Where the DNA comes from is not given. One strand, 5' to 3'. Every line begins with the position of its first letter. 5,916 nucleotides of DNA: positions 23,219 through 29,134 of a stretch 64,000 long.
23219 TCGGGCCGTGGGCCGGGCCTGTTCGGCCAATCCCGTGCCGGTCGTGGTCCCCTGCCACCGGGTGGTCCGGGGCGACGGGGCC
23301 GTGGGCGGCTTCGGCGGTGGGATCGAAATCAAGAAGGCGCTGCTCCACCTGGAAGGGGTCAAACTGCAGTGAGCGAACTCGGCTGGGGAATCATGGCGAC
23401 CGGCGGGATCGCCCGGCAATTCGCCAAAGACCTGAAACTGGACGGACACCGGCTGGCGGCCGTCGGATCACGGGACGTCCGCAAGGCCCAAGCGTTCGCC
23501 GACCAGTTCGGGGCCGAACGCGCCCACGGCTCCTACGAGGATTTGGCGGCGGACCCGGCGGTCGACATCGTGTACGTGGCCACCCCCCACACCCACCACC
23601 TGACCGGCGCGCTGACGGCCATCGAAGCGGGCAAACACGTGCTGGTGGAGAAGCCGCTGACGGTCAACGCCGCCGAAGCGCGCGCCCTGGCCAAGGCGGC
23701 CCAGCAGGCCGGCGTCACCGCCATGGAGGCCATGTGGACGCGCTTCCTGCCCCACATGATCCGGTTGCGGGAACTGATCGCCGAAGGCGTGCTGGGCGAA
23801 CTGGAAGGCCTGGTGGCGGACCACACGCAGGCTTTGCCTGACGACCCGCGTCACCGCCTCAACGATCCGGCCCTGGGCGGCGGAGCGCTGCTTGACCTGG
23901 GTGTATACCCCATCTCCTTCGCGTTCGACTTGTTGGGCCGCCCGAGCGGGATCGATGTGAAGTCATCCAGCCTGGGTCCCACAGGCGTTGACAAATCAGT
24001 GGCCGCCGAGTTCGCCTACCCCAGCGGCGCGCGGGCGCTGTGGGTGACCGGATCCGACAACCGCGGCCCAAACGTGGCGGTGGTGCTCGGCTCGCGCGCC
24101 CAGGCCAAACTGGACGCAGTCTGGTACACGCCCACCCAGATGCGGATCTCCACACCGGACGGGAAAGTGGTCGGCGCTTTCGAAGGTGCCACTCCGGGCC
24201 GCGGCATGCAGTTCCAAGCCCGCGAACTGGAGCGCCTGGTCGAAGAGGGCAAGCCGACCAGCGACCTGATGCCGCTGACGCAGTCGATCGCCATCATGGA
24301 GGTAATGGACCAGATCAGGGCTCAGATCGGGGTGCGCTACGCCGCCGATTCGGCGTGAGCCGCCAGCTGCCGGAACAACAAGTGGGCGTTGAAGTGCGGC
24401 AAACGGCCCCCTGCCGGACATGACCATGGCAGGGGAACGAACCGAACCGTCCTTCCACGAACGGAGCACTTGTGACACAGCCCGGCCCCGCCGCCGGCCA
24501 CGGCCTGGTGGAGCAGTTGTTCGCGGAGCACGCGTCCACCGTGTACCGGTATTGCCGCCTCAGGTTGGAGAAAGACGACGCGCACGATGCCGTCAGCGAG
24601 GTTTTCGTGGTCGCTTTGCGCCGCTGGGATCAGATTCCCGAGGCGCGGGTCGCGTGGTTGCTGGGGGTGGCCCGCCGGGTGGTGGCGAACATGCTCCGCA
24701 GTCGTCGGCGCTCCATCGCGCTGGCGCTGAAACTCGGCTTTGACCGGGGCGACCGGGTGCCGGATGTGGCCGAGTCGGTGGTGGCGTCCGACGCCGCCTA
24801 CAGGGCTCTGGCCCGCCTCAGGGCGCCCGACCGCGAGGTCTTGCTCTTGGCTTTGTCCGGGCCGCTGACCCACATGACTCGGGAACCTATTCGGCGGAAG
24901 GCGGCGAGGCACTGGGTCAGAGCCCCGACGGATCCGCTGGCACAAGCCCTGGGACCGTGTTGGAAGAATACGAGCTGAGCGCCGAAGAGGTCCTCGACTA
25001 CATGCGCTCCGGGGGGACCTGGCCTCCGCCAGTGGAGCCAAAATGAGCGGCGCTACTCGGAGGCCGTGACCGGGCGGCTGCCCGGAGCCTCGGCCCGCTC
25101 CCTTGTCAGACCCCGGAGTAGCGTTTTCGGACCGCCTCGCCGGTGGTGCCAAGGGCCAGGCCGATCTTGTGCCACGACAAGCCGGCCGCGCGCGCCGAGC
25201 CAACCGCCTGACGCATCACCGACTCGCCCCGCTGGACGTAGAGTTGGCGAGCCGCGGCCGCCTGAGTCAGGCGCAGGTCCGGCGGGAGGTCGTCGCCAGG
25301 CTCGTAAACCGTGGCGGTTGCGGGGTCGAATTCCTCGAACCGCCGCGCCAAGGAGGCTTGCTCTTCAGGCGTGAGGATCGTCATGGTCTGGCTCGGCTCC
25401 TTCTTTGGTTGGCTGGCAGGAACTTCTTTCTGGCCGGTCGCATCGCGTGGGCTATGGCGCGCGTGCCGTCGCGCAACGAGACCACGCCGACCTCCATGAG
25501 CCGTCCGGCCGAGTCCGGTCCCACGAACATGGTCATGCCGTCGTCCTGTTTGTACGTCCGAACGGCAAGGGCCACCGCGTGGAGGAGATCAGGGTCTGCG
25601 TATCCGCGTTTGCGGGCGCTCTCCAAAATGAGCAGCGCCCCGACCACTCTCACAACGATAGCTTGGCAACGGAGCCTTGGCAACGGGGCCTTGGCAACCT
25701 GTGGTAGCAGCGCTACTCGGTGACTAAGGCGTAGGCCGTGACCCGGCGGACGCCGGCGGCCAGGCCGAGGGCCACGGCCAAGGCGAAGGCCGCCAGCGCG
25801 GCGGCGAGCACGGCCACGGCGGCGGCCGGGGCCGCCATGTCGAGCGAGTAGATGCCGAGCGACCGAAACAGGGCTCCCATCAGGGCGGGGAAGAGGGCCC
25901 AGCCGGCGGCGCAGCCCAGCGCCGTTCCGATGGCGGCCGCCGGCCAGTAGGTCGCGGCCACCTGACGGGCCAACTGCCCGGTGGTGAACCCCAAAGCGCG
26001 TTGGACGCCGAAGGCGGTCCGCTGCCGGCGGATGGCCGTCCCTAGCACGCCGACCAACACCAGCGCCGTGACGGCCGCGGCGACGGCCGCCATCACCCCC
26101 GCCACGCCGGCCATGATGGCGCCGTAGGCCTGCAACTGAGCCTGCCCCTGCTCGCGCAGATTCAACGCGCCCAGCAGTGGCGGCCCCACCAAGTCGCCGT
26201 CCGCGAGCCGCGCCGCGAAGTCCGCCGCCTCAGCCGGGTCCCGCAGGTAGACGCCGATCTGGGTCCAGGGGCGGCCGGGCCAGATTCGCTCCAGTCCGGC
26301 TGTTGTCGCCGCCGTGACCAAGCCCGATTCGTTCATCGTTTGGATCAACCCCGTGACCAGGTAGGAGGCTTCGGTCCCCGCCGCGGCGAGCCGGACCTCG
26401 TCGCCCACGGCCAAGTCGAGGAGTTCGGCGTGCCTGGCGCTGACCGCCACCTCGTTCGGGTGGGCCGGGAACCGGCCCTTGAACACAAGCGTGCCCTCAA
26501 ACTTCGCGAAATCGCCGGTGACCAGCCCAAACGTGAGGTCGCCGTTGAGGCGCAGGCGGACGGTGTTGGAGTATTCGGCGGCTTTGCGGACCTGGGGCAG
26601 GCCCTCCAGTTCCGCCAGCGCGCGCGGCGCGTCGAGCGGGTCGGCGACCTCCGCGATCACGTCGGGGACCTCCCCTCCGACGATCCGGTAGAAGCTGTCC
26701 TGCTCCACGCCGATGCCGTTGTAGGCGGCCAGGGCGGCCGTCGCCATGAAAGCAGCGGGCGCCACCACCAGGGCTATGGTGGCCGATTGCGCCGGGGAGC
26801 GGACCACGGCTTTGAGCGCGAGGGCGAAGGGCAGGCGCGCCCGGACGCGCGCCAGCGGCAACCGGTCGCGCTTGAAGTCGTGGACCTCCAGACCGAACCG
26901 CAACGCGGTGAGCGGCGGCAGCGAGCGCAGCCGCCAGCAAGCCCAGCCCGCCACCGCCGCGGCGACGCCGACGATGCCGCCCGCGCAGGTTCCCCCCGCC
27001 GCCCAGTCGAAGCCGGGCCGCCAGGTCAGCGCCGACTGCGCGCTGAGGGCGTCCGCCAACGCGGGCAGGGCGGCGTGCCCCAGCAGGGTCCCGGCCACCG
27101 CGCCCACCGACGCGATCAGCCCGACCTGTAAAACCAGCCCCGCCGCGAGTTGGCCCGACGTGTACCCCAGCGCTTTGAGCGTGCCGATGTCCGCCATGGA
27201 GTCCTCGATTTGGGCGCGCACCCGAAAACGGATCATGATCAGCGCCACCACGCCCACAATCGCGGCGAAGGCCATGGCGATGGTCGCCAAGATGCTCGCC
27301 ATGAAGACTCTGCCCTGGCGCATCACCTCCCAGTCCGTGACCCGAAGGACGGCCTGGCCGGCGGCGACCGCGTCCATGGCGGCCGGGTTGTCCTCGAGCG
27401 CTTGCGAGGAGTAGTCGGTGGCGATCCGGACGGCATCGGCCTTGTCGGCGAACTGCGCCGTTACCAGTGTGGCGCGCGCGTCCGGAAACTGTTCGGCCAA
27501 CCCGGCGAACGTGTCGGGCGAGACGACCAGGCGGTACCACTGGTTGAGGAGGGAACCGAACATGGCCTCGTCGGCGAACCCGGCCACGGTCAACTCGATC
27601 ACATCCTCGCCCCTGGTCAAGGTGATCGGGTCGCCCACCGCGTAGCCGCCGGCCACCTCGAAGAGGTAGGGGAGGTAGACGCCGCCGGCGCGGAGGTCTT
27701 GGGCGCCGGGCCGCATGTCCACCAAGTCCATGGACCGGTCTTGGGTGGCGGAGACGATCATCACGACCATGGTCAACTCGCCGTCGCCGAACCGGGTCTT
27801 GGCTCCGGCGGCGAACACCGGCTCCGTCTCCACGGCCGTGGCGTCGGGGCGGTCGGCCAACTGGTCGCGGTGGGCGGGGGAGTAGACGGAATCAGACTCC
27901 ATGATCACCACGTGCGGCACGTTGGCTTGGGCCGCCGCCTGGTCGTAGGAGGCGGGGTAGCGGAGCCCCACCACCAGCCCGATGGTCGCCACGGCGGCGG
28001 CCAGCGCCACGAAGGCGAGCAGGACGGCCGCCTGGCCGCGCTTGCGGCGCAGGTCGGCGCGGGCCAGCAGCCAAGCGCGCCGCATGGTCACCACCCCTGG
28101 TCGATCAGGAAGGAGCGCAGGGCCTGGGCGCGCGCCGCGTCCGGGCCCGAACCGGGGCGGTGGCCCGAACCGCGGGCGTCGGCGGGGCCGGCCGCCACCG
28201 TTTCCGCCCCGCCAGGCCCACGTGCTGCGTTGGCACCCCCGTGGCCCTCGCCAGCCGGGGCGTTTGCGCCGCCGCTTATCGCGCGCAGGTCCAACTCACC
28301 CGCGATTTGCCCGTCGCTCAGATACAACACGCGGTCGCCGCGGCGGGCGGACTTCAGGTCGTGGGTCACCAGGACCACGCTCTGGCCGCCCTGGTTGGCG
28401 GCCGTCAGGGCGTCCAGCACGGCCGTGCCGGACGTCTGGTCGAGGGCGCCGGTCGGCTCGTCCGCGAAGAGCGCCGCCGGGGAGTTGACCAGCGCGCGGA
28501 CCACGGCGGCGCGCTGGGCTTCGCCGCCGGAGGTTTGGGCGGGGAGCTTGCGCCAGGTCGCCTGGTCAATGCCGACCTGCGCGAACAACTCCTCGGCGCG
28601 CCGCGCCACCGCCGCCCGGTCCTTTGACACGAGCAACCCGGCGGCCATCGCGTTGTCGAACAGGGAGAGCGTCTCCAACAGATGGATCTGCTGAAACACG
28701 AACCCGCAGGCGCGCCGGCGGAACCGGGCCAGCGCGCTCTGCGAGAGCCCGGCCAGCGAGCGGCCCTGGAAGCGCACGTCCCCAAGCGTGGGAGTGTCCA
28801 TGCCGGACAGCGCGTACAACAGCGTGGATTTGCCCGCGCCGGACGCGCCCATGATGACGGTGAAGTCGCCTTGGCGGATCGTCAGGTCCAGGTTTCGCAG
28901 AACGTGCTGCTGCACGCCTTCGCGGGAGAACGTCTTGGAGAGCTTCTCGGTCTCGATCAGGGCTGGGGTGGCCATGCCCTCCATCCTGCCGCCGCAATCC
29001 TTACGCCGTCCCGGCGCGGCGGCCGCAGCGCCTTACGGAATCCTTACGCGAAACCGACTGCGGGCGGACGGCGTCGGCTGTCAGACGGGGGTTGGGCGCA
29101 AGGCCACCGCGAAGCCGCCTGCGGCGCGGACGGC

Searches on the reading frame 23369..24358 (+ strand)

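Call 40: search_protein_families(library=pfam, proteins=[window:23369-24358:+], max_evalue=0.0001)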
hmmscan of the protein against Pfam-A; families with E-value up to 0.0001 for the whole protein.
window:23369-24358:+ (329 aa): 4 families
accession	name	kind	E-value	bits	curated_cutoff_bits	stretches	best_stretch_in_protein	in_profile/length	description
PF01408.29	GFO_IDH_MocA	-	8.2e-24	85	24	1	6-119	3-117/120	Oxidoreductase family, NAD-binding Rossmann fold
PF22725.1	GFO_IDH_MocA_C3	-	1.6e-18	67.3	27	1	132-245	3-122/124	GFO/IDH/MocA C-terminal domain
PF03447.22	NAD_binding_3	-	3.6e-06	28.1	24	1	12-117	3-112/116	Homoserine dehydrogenase, NAD binding domain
PF03807.23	F420_oxidored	-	1.3e-05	26.1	21.6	1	7-89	3-86/94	NADP oxidoreductase coenzyme F420-dependent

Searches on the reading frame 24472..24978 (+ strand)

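Call 40: search_protein_families(library=pfam, proteins=[window:24472-24978:+], max_evalue=0.0001)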
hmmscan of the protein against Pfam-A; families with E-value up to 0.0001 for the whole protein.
window:24472-24978:+ (168 aa): 1 family
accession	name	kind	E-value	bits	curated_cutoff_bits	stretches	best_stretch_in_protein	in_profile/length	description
PF04542.20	Sigma70_r2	-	4.4e-08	33.2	24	1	16-80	1-70/71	Sigma-70 region 2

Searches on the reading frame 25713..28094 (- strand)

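Call 6: search_protein_families(library=pfam, proteins=[window:25713-28094:-], max_evalue=0.01)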
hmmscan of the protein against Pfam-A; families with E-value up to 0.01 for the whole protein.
window:25713-28094:- (793 aa): 1 family
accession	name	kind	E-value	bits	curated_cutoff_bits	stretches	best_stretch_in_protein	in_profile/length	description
PF02687.27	FtsX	-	1.2e-22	80.6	25.5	2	274-394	1-120/120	FtsX-like permease C-terminal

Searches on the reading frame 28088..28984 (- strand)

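Call 6: search_protein_families(library=pfam, proteins=[window:28088-28984:-], max_evalue=0.01)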
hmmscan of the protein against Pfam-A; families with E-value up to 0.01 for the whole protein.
window:28088-28984:- (298 aa): 10 families
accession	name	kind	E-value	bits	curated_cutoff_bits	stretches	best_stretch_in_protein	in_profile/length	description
PF00005.33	ABC_tran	-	8.3e-29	101.4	25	1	29-178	1-136/137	ABC transporter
PF13555.12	AAA_29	-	5.4e-05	23.3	27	1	33-61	16-44/61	P-loop containing region of AAA domain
PF03193.22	RsgA_GTPase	-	0.00011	22.6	30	1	26-71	94-138/174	RsgA GTPase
PF20703.3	nSTAND1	-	0.0004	20.6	27.1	1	19-58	17-52/379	Novel STAND NTPase 1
PF13304.12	AAA_21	-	0.0008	20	27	1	41-66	1-29/304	AAA domain, putative AbiEii toxin, Type IV TA system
PF09818.15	ABC_ATPase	-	0.0014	18.1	23.2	0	34-69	75-110/283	P-loop domain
PF13481.12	AAA_25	-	0.0015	18.6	27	1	32-60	26-54/195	AAA domain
PF13476.12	AAA_23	-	0.0024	19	27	1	23-60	6-40/201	AAA domain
PF13514.12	AAA_27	-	0.0033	17.5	22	0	30-60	17-47/206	AAA domain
PF02463.25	SMC_N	-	0.0036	17.2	40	0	39-59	24-44/220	RecF/RecN/SMC N terminal domain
